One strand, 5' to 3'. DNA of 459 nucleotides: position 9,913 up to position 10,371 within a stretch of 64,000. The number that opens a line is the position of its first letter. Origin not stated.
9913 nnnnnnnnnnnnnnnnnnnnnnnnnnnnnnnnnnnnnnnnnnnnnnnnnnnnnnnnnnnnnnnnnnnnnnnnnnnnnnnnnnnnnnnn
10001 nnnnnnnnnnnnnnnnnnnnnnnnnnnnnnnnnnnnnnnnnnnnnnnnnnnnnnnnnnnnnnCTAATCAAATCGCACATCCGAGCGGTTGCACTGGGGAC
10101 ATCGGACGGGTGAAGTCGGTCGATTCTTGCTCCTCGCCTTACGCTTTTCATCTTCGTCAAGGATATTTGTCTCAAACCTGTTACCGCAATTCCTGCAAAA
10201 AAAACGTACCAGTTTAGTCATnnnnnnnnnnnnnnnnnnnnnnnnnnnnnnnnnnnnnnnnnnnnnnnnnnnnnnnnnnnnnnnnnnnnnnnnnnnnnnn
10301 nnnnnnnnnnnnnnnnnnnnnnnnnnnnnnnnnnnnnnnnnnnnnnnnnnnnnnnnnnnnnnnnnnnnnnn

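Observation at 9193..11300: AT-rich TIR + zinc-ribbon two-gene module next to VapBC: candidate uncharacterised defence or NADase-toxin system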

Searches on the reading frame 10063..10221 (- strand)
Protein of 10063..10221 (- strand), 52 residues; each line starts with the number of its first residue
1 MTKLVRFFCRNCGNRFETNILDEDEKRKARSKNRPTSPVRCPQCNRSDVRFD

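Call 4: search_protein_families(library=pfam, proteins=[window:10063-10221:-], max_evalue=1)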
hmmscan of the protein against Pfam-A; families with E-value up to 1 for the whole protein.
window:10063-10221:- (52 aa): 35 families (the best 25 are shown)
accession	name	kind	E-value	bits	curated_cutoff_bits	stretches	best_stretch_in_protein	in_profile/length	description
PF09723.15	Zn_ribbon_8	-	8.3e-05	23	34.4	1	7-50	6-38/41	Zinc ribbon domain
PF14803.11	Zn_ribbon_Nudix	-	0.00066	20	25.6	1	8-26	2-20/34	Nudix N-terminal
PF12773.13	DZR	-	0.0015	19.1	27.3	1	7-47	13-33/45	Double zinc ribbon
PF08271.17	Zn_Ribbon_TF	-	0.0019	18.2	29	1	7-24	20-37/43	TFIIB zinc-binding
PF01155.25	HypA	-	0.0025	18.3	28.9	1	5-50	69-98/112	Hydrogenase/urease nickel incorporation, metallochaperone, hypA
PF11781.13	Zn_ribbon_RRN7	-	0.0036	17.4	27.1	2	6-15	21-30/32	Zinc-finger of RNA-polymerase I-specific TFIIB, Rrn7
PF21349.2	RUBY_RBDX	-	0.0046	16.8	26.5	1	37-51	15-29/30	Rubrerythrin, rubredoxin-like domain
PF23451.1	Zn_ribbon_PaaD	-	0.0069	16.4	27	1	27-49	3-25/53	PaaD zinc beta ribbon domain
PF10601.15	zf-LITAF-like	-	0.015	15.9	23.8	0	5-23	4-22/70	LITAF-like zinc ribbon domain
PF23455.1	DUF7129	-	0.016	15.4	30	1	6-19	11-25/45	Domain of unknown function (DUF7129)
PF24042.1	DUF7351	-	0.016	15.4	31.2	1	5-47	65-103/177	Domain of unknown function (DUF7351)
PF02701.20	Zn_ribbon_Dof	-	0.02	15.5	26.6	0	38-52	3-17/59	Dof domain, zinc finger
PF14311.12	DUF4379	-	0.022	15.4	24.5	1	9-46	30-55/56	Probable Treble clef zinc finger domain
PF13248.11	Zn_ribbon_3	-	0.023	14.6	27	0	8-16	18-26/26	zinc-ribbon domain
PF02591.20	Zn_ribbon_9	-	0.027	15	29.1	1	34-46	20-31/33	C4-type zinc ribbon domain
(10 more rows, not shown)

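Call 5: search_protein_families(library=padloc, proteins=[window:10063-10221:-], max_evalue=1)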
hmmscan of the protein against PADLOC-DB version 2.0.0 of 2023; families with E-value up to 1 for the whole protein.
window:10063-10221:- (52 aa): 0 families

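Call 7: search_protein_families(library=ncbifam, proteins=[window:10063-10221:-], max_evalue=0.1)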
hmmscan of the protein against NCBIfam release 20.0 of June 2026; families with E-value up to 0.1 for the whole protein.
window:10063-10221:- (52 aa): 9 families
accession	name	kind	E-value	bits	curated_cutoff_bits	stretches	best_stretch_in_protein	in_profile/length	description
NF041197.2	CxxC_Se_CxxC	equivalog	0.0046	17.1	40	0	5-18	17-30/53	dual CXXC motif small (seleno)protein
NF047912.1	ECs_2282_CxxC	subfamily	0.0047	16.8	37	1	5-46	1-35/60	ECs_2282 family putative zinc-binding protein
TIGR02605.1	CxxC_CxxC_SSSS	subfamily_domain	0.0055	16.8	31.3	0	7-19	6-18/52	FmdB family zinc ribbon protein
NF033497.1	rubre_like_arch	subfamily_domain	0.0067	16.1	32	0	36-45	14-23/34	rubrerythrin-like domain-containing protein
NF038384.1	zinc_YnfU_fam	subfamily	0.0097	15.5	36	0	30-46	8-24/52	YnfU family zinc-binding protein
NF045720.1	rubredox_RCKP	subfamily_domain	0.021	14.4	45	0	38-47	19-28/34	RCKP-type rubredoxin-like domain-containing protein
NF041869.1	paae_haloarch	equivalog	0.035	14.3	100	0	7-17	43-53/56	1,2-phenylacetyl-CoA epoxidase subunit PaaE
NF001629.0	PRK00415.1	equivalog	0.044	13.3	70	0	39-51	15-27/62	30S ribosomal protein S27e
NF001839.0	PRK00564.1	equivalog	0.056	13.6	112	1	3-33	68-98/117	hydrogenase/urease nickel incorporation protein HypA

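Call 76: find_homologous_proteins(query=A6, max_evalue=0.001)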
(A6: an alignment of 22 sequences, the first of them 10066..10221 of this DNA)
Query A6 (22 sequences) (52 aa, profile of the alignment): 99 proteins with E <= 0.001 among 428 candidates.
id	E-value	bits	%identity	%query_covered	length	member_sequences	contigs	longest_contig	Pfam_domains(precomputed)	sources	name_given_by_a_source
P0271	1.5e-25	107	60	96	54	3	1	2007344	PF09723.16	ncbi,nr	ncbi:MAG: zinc ribbon domain-containing protein [Erythrobacter sp.]|nr:MAG: zinc ribbon domain-conta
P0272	1.5e-25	107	64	96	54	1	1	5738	PF09723.16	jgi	-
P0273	3.1e-25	106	64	96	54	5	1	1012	PF09723.16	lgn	-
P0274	5.8e-25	105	64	96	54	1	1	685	PF09723.16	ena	-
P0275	6.5e-25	105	60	96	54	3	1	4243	PF09723.16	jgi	jgi:rubredoxin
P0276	7.7e-25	104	58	96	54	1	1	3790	PF09723.16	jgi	jgi:rubredoxin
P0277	1.7e-24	103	62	96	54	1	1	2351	PF09723.16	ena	-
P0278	1.7e-24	103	58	96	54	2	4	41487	PF09723.16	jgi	-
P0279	1.8e-24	103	58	96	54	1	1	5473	PF09723.16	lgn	-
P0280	2.0e-24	103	70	96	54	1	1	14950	-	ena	-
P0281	2.4e-24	103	62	96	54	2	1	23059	PF09723.16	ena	-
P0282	2.7e-24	103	48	96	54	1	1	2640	PF09723.16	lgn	-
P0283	3.6e-24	102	56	96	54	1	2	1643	PF09723.16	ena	-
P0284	4.4e-24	102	62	96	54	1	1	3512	-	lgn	-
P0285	4.8e-24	102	58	96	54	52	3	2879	PF09723.16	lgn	-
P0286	4.9e-24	102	62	96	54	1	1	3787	PF09723.16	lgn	-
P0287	5.1e-24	102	63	94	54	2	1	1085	PF09723.16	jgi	-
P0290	1.0e-23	101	62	96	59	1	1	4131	PF09723.16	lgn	-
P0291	1.7e-23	100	60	96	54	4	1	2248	PF09723.16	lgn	-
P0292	1.9e-23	100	54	96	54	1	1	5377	PF09723.16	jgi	-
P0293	2.2e-23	100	64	96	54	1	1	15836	PF09723.16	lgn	-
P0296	4.5e-23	99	58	96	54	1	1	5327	PF09723.16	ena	-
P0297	6.1e-23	98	60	96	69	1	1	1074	PF09723.16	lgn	-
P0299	7.1e-23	98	54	96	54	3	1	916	PF09723.16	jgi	jgi:rubredoxin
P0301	1.3e-22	97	57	98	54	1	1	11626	PF09723.16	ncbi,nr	ncbi:MAG TPA: zinc ribbon domain-containing protein [Roseovarius sp.]|nr:zinc ribbon domain-containi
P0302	1.5e-22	97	50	96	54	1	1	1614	PF09723.16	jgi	jgi:transposase-like protein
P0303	1.6e-22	97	46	96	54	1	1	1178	PF09723.16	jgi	-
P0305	2.7e-22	96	54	96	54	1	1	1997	PF09723.16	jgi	jgi:rubredoxin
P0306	3.6e-22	96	52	96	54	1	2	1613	PF09723.16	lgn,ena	-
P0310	7.6e-22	95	50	96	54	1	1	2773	PF09723.16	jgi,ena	-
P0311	1.0e-21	94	48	96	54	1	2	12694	PF09723.16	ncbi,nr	ncbi:zinc ribbon domain-containing protein [Mesorhizobium sp. M1A.F.Ca.IN.022.07.1.1]|nr:zinc ribbon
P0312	1.7e-21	94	52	96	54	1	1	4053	PF09723.16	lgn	-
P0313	2.3e-21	93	70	96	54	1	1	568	PF09723.16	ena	-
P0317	2.9e-21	93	52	96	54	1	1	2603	PF09723.16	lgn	-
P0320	7.4e-21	92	54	96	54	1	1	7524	PF09723.16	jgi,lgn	-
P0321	7.7e-21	92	38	96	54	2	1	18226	PF09723.16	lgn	-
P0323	1.0e-20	91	50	96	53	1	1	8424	PF09723.16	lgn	-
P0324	1.2e-20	91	52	96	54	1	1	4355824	PF09723.16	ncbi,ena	-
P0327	3.5e-20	90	40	96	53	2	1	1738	PF09723.16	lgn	-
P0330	9.9e-20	88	87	100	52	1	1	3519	PF09723.16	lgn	-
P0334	3.0e-19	87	62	96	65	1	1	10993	PF09723.16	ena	-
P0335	6.1e-19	86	44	87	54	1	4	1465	PF09723.16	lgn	-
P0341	5.0e-18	83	40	96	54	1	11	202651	-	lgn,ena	-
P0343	1.2e-17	81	50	96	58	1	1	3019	PF09723.16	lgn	-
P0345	2.1e-17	81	44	87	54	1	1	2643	PF09723.16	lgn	-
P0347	2.6e-17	80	42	87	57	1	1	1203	PF09723.16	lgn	-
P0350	5.9e-17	79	50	96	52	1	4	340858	-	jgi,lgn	jgi:DNA-directed RNA polymerase subunit RPC12/RpoP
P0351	2.4e-16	77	46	96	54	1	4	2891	PF09723.16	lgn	-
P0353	2.0e-15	74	51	87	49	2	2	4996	PF09723.16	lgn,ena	-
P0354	6.2e-15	73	49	87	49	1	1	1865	PF09723.16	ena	-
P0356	9.6e-15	72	49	94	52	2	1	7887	PF09723.16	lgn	-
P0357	1.1e-14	72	49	87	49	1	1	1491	PF09723.16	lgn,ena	-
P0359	3.2e-14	70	56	87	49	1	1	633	PF09723.16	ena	-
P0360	9.2e-14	69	48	96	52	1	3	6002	PF09723.16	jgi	jgi:hypothetical protein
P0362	3.8e-13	67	49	87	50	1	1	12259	-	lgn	-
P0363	8.0e-13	66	38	96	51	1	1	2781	PF09723.16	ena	-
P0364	1.0e-12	66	47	90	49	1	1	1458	PF09723.16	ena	-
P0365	4.9e-12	63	50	85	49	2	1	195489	PF09723.16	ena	-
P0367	9.0e-12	63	45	85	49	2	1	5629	PF09723.16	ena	-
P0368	1.2e-11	62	50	85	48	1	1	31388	PF09723.16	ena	-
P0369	4.4e-11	60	45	85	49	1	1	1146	PF09723.16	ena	-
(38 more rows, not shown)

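Call 77: find_encoding_contigs(protein=P0365, flank=4000, max_places=2)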
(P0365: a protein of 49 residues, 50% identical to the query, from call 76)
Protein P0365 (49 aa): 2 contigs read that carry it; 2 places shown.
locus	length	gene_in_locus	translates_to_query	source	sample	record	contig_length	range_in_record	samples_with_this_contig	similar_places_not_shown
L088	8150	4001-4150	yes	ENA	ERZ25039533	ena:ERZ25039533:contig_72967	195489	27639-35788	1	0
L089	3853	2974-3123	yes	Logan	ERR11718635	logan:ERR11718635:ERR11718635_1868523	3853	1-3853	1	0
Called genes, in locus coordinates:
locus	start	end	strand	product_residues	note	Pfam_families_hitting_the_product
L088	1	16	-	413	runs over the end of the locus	PF00239:Resolvase, PF07508:Recombinase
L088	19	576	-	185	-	PF11149:DUF2924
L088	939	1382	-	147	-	-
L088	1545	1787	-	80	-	-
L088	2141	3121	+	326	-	PF12705:PDDEXK_1 (weak)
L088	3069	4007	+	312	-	-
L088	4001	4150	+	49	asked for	PF09723:Zn_ribbon_8 (faint)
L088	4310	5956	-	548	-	PF01734:Patatin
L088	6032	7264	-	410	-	PF13433:Peripla_BP_5, PF13458:Peripla_BP_6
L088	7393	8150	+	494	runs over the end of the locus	PF01425:Amidase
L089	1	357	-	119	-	?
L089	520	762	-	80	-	-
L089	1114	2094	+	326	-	PF12705:PDDEXK_1 (weak)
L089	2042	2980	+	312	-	-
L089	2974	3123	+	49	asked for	PF09723:Zn_ribbon_8 (faint)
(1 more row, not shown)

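Call 78: find_encoding_contigs(protein=P0341, flank=4000, max_places=2)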
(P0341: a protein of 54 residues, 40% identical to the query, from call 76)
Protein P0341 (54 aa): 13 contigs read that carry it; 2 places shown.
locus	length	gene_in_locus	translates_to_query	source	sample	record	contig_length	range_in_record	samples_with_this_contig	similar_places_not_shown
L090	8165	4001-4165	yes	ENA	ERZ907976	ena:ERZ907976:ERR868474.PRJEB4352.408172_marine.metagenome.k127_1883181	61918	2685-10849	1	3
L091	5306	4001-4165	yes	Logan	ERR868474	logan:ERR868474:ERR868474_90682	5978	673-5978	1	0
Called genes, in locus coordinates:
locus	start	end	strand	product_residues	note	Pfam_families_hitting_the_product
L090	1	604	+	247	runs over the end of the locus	PF11967:RecO_N, PF02565:RecO_C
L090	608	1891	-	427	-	PF01266:DAO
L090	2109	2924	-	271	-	-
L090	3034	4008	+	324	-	PF01582:TIR (weak), PF13676:TIR_2, PF27176:Y4lF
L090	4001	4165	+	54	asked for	-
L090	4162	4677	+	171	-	-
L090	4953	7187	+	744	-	PF00521:DNA_topoisoIV, PF03989:DNA_gyraseA_C (faint)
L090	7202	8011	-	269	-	PF00561:Abhydrolase_1, PF12146:Hydrolase_4, PF12697:Abhydrolase_6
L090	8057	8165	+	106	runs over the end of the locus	PF13412:HTH_24 (faint), PF01047:MarR (faint), PF01022:HTH_5 (weak), PF12840:HTH_20 (weak)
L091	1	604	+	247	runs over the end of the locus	PF11967:RecO_N, PF02565:RecO_C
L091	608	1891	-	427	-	PF01266:DAO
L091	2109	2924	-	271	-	-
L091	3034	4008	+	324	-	PF01582:TIR (weak), PF13676:TIR_2, PF27176:Y4lF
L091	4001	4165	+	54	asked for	-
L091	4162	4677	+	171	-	-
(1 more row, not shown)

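Call 79: find_encoding_contigs(protein=P0350, flank=4000, max_places=2)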
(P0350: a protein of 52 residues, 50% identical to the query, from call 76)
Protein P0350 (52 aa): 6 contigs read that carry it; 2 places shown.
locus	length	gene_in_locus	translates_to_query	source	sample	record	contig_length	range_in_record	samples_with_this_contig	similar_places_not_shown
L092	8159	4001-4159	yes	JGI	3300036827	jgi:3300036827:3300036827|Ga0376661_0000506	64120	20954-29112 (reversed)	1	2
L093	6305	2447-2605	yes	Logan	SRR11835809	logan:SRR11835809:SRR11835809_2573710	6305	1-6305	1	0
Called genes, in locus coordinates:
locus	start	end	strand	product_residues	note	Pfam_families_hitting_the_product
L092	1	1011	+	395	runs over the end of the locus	PF04389:Peptidase_M28 (weak), PF01546:Peptidase_M20, PF07687:M20_dimer (faint)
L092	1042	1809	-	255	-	PF00149:Metallophos, PF12850:Metallophos_2 (weak)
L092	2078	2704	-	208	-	-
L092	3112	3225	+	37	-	-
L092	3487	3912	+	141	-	-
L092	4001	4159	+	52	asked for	-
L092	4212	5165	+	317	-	PF13676:TIR_2, PF27176:Y4lF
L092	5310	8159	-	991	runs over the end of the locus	PF02384:N6_Mtase (weak), PF20473:MmeI_Mtase, PF07669:Eco57I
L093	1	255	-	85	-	?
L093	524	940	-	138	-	-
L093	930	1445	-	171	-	-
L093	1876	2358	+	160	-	-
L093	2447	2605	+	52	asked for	-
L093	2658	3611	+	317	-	PF13676:TIR_2, PF27176:Y4lF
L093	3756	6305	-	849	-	?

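Call 82: search_protein_families(library=pfam, proteins=[L088:3069-4007:+, L088:2141-3121:+, L090:4162-4677:+, L092:3487-3912:+], max_evalue=1)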
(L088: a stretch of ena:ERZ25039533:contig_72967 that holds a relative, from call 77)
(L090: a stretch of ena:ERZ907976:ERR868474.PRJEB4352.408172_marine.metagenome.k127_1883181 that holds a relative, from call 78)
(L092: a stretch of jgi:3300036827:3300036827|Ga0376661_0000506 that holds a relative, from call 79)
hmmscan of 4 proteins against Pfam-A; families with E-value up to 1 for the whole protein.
L088:3069-4007:+ (312 aa): 1 family
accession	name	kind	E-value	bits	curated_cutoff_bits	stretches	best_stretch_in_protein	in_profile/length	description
PF13271.11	DUF4062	-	0.021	15.5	24.7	1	2-23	61-82/82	Domain of unknown function (DUF4062)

L088:2141-3121:+ (326 aa): 1 family
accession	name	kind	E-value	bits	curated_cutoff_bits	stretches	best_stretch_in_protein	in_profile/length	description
PF12705.13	PDDEXK_1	-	3e-07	31.1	22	1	73-202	122-246/247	PD-(D/E)XK nuclease superfamily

L090:4162-4677:+ (171 aa): 0 families

L092:3487-3912:+ (141 aa): 0 families

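Call 89: find_encoding_contigs(protein=P0368, flank=4000, max_places=2)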
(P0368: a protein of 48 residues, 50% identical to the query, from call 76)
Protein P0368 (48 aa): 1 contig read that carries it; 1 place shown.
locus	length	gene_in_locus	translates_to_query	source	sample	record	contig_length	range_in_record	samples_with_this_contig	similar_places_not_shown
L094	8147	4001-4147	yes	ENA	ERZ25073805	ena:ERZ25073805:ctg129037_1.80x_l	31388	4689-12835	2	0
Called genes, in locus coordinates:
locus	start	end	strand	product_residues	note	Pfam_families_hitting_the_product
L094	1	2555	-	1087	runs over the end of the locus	PF00176:SNF2-rel_dom, PF00270:DEAD (weak), PF04851:ResIII, PF20720:nSTAND3 (weak), PF00271:Helicase_C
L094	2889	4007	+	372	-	PF13271:DUF4062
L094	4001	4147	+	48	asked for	PF09723:Zn_ribbon_8 (weak)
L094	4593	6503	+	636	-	PF04542:Sigma70_r2, PF04545:Sigma70_r4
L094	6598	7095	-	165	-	PF04343:DUF488, PF22751:DUF488-N3a (weak)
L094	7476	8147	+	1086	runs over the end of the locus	PF13482:RNase_H_2, PF13245:AAA_19, PF13604:AAA_30, PF13086:AAA_11, PF13087:AAA_12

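Call 90: find_encoding_contigs(protein=P0362, flank=4000, max_places=2)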
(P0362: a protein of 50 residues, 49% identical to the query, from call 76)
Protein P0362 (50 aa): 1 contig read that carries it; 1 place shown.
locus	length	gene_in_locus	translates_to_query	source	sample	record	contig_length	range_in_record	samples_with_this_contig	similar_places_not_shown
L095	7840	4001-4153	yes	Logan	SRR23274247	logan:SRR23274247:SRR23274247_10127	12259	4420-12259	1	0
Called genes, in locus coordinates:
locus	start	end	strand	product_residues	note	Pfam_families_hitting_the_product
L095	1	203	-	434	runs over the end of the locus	PF02195:ParB_N, PF01555:N6_N4_Mtase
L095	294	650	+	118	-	PF01402:RHH_1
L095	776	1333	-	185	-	-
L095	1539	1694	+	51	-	PF01381:HTH_3 (weak), PF13560:HTH_31 (weak)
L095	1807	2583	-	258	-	-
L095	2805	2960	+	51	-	-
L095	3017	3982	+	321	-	PF01582:TIR (weak), PF13676:TIR_2, PF27176:Y4lF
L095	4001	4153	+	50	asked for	-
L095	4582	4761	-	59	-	-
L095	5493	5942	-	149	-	-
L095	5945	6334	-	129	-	PF12840:HTH_20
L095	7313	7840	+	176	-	?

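Call 93: find_homologous_proteins(query=L094:2889-4004:+, max_evalue=0.00001)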
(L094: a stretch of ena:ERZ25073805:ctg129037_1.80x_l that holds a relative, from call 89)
Query L094:2889-4004:+ (372 aa): 269 proteins with E <= 0.00001 among 3837 candidates; the best 120 are listed.
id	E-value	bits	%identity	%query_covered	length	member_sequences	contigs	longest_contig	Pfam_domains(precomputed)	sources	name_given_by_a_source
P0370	1.3e-243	825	100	100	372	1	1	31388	PF13271.12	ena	-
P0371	1.3e-129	450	57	99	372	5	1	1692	PF13271.12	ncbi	-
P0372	1.5e-129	450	59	99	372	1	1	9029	PF13271.12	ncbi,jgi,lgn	-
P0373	2.9e-127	442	58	99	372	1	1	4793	PF13271.12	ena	-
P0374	2.7e-124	433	56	98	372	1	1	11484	PF13271.12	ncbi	-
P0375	6.3e-124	432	56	99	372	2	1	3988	PF13271.12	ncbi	-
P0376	3.2e-119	416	53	98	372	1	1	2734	PF13271.12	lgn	-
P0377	7.2e-119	415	53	98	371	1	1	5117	PF13271.12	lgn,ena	-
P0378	3.1e-118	413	54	98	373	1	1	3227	PF13271.12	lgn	-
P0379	3.6e-117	409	53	98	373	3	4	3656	PF13271.12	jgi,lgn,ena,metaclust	metaclust:\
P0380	4.4e-116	406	53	99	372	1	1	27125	PF13271.12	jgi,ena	-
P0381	4.1e-114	399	53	97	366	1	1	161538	PF13271.12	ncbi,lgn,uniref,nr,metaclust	ncbi:protein of unknown function [Limimonas halophila]|uniref:DUF4062 domain-containing protein n=1 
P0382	8.4e-111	388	50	100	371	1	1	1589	PF13271.12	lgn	-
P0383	8.7e-108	378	50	99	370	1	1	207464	PF13271.12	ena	-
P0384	1.0e-107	378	52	98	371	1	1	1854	PF13271.12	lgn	-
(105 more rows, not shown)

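Call 106: find_related_loci(query=A7, collection=metagenome_contigs, flank=1500)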
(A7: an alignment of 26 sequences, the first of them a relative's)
Query A7 (372 aa) in metagenome_contigs; peptide patterns used: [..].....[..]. (x = any residue, [..] = any of these).
328 stretches matched a pattern; 296 encode a relative of the query (tblastn E <= 1e-3); the best 80 are kept; 80 distinct loci.
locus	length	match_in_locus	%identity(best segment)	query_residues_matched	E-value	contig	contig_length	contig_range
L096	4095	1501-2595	56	1-365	8e-129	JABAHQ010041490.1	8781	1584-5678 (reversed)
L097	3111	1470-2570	53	1-366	3e-131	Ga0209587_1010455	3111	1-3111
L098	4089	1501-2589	44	1-363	5e-101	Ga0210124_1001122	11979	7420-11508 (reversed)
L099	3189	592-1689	43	1-365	9e-93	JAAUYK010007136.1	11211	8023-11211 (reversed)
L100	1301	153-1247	42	1-364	2e-99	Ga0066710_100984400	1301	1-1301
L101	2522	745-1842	42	1-368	7e-94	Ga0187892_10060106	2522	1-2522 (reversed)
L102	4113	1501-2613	41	1-368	3e-89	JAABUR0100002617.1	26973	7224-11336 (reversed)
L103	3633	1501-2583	41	1-360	5e-89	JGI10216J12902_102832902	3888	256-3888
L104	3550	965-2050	42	1-363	4e-88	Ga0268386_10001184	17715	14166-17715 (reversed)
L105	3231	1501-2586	42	1-363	4e-88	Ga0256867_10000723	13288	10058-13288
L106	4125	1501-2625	40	1-369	2e-87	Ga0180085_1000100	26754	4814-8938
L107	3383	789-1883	42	1-363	2e-87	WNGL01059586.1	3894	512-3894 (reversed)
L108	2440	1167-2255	40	1-363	1e-89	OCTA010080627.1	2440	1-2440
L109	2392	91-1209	41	1-368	5e-90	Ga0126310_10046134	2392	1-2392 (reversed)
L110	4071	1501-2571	43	1-358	8e-86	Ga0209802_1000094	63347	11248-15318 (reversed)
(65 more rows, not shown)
